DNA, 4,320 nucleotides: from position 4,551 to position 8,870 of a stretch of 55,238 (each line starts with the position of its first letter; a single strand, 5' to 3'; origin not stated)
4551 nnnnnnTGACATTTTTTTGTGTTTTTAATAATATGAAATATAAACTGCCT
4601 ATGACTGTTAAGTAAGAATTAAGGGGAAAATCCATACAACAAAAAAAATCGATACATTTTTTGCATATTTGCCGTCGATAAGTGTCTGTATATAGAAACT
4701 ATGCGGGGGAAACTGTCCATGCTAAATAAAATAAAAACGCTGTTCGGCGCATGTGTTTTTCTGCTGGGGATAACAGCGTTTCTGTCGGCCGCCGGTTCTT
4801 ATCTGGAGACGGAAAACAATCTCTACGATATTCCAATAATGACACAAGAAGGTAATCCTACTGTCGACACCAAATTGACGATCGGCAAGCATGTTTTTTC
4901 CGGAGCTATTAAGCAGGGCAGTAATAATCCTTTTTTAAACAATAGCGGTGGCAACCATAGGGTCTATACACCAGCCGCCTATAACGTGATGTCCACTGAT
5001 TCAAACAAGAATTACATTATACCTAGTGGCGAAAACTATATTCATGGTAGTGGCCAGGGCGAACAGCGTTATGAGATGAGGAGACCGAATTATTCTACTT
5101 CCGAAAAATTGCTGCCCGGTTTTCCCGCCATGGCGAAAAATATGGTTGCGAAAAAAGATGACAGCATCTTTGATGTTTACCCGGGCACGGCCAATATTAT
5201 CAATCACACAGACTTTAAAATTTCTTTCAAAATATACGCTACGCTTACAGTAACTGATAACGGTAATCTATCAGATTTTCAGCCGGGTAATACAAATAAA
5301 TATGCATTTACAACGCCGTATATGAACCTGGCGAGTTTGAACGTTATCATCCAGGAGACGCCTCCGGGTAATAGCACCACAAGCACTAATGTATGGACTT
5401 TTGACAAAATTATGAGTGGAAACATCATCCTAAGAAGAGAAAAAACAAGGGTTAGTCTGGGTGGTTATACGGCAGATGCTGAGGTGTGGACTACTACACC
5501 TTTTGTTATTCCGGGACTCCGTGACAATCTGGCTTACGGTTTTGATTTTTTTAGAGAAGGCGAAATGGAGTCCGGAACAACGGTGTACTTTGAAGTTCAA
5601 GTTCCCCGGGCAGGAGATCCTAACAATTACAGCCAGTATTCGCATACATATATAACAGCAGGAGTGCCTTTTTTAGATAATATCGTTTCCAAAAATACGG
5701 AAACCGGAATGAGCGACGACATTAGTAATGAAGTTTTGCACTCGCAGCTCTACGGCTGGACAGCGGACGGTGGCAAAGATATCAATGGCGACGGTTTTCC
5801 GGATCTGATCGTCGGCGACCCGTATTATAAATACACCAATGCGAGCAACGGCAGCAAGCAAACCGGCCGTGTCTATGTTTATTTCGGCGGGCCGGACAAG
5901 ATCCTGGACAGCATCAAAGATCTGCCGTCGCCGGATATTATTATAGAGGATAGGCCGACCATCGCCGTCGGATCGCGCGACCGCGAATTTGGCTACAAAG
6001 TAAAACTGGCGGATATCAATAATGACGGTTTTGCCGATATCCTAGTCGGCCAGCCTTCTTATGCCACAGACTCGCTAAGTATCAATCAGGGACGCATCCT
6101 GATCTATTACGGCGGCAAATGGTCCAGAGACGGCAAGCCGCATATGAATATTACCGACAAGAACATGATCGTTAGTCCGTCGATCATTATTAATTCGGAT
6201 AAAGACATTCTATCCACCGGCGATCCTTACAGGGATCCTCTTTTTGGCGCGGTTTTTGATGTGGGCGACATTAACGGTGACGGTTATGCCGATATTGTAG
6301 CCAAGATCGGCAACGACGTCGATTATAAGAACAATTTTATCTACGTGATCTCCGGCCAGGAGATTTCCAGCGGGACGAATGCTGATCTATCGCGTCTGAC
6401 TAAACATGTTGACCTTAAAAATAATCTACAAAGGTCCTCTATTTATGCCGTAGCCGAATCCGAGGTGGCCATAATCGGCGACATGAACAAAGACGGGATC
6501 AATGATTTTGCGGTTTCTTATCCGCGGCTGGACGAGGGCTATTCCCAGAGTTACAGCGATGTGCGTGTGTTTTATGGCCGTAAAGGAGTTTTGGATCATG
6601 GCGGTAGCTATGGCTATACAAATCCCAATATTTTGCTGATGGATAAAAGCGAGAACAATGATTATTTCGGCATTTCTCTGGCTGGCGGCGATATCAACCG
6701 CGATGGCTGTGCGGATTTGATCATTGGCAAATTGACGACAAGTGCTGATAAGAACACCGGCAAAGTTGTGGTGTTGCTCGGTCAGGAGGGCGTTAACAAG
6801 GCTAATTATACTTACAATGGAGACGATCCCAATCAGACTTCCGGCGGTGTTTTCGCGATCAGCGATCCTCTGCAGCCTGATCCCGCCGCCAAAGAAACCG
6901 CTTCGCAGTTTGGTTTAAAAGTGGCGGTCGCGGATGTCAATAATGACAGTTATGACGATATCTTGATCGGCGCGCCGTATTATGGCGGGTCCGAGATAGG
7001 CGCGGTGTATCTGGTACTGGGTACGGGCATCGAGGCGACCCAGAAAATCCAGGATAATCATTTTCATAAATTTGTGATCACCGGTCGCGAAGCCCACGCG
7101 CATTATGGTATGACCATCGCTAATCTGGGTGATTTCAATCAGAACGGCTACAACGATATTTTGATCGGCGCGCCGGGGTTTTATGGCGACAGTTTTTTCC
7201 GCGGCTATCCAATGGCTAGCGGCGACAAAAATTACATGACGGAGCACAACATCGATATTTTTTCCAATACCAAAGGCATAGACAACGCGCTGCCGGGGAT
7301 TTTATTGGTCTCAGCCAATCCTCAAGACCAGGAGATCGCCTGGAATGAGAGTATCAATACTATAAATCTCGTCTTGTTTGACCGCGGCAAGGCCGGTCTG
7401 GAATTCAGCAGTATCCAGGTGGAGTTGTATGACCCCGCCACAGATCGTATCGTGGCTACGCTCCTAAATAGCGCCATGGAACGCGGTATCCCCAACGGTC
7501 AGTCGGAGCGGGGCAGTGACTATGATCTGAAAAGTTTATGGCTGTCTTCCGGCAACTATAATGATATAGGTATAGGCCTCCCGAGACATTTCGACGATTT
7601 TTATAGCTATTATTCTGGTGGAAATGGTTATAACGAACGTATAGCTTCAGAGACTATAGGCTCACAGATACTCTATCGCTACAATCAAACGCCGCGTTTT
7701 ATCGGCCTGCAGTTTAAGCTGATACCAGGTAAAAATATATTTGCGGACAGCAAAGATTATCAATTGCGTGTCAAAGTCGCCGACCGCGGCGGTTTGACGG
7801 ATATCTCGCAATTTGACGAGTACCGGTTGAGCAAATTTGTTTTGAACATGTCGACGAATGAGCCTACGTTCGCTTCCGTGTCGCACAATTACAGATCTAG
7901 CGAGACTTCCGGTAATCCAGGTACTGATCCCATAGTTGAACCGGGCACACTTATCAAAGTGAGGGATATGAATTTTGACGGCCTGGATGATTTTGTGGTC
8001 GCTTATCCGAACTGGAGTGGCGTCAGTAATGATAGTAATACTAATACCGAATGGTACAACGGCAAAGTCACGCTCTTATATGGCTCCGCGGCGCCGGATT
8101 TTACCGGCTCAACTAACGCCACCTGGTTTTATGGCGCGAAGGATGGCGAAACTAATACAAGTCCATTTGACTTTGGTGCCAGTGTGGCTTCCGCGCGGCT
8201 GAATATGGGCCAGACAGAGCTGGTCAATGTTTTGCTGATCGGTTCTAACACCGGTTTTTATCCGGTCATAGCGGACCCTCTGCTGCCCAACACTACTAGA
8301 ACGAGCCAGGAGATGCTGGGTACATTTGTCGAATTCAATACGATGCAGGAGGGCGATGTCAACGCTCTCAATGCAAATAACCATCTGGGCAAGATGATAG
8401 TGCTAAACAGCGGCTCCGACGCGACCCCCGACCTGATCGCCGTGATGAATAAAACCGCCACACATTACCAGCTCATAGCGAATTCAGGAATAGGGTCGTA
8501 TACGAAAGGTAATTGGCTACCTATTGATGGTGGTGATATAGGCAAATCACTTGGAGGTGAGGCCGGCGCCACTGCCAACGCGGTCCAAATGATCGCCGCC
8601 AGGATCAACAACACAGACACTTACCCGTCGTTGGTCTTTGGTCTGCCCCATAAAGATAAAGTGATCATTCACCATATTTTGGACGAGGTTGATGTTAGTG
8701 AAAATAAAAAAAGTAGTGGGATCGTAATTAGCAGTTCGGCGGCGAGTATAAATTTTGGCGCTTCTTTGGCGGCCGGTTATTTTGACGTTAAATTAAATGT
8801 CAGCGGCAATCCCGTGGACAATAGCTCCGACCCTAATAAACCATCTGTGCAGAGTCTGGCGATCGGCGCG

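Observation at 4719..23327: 18.6-kb single ORF: ~6,200-aa secreted protein with three FG-GAP regions, a long Ig-like array and a sorting-type C-terminal domain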

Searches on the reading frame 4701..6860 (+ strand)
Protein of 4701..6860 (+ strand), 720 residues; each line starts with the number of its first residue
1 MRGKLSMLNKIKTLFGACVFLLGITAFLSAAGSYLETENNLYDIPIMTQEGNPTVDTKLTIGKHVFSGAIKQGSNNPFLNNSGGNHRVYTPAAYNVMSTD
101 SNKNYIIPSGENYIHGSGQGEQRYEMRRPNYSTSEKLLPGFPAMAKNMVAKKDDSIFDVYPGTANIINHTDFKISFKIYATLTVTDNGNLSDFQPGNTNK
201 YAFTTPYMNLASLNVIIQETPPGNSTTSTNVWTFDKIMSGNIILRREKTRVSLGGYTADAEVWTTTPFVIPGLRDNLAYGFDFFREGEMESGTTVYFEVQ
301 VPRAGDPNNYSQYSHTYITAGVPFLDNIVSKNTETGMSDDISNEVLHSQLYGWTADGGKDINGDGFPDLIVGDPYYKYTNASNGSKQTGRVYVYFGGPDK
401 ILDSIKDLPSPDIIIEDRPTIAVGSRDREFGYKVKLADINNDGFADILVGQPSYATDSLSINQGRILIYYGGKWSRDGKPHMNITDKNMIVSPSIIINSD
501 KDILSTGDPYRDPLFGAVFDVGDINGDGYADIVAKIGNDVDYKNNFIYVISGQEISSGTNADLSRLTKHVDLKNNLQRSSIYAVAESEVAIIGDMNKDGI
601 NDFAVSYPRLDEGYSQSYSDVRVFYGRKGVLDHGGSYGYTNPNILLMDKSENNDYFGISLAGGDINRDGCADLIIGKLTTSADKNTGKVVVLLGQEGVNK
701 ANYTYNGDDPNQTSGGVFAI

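Call 5: search_protein_families(library=pfam, max_evalue=0.1, proteins=[window:4701-6860:+])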
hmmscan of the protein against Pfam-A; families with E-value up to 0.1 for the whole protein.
window:4701-6860:+ (720 aa): 3 families
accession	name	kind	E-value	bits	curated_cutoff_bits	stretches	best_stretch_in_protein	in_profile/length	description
PF01839.29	FG-GAP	-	3.7e-31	106.9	22.1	5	352-394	2-37/37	FG-GAP repeat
PF13517.12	FG-GAP_3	-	5.5e-12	46.6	26.9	3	360-449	1-61/61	FG-GAP-like repeat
PF12256.14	TcdB_toxin_midN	-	0.0026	17.5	24.8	0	420-455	16-51/181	Insecticide toxin TcdB middle/N-terminal region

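Call 7: search_protein_families(library=ncbifam, max_evalue=0.1, proteins=[window:4701-6860:+])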
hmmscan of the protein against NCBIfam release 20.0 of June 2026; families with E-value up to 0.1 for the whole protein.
window:4701-6860:+ (720 aa): 1 family
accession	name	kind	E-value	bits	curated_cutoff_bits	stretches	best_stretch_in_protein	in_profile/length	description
NF047539.1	XAC2610_fam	domain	2.1e-07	31.3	35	0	520-548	2-31/89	XAC2610-related protein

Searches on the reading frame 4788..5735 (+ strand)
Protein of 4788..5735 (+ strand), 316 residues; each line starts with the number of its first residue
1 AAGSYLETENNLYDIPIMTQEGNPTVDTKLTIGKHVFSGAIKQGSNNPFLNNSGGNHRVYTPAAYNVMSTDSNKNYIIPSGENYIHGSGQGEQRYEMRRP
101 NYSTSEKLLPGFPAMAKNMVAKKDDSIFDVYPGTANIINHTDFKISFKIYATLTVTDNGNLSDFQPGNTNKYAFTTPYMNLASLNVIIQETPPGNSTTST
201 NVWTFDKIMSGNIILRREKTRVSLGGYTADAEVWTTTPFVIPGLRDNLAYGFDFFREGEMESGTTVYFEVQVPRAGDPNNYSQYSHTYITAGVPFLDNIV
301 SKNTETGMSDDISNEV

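Call 95: search_solved_structures(query=A5, max_evalue=5)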
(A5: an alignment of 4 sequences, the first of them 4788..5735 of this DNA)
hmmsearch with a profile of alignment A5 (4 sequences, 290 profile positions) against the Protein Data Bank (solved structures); distinct sequences matched with E-value up to 5: 0.

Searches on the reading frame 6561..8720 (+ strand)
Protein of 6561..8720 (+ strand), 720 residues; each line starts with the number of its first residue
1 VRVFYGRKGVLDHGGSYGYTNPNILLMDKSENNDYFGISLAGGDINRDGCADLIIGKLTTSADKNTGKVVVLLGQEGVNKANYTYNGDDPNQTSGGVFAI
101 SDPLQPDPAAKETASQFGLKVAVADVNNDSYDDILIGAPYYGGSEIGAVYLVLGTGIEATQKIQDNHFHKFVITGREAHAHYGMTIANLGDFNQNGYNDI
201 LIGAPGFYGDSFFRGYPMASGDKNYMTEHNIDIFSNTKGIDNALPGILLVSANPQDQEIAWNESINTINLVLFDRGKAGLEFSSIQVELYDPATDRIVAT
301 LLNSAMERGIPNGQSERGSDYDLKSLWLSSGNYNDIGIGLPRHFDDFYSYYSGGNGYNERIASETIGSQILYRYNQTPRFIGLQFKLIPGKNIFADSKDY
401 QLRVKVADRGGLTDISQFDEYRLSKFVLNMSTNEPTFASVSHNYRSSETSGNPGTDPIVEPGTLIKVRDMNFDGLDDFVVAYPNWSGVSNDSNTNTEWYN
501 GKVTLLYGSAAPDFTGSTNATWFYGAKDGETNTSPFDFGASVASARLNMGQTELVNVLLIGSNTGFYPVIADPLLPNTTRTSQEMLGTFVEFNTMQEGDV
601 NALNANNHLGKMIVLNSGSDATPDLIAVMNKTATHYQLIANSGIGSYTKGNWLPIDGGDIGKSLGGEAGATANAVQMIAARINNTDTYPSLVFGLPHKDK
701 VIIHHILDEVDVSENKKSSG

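Call 5: search_protein_families(library=pfam, max_evalue=0.1, proteins=[window:6561-8720:+])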
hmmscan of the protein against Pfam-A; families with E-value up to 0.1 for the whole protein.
window:6561-8720:+ (720 aa): 2 families
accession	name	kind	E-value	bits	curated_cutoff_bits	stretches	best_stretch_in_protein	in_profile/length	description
PF01839.29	FG-GAP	-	4.2e-26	90.8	22.1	4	117-151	1-36/37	FG-GAP repeat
PF13517.12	FG-GAP_3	-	6.2e-05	23.9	26.9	1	125-202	1-61/61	FG-GAP-like repeat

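Call 7: search_protein_families(library=ncbifam, max_evalue=0.1, proteins=[window:6561-8720:+])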
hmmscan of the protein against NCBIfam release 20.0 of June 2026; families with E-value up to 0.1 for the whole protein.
window:6561-8720:+ (720 aa): 1 family
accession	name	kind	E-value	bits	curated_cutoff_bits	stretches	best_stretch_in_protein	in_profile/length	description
NF047539.1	XAC2610_fam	domain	7.2e-07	29.6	35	0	465-488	1-24/89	XAC2610-related protein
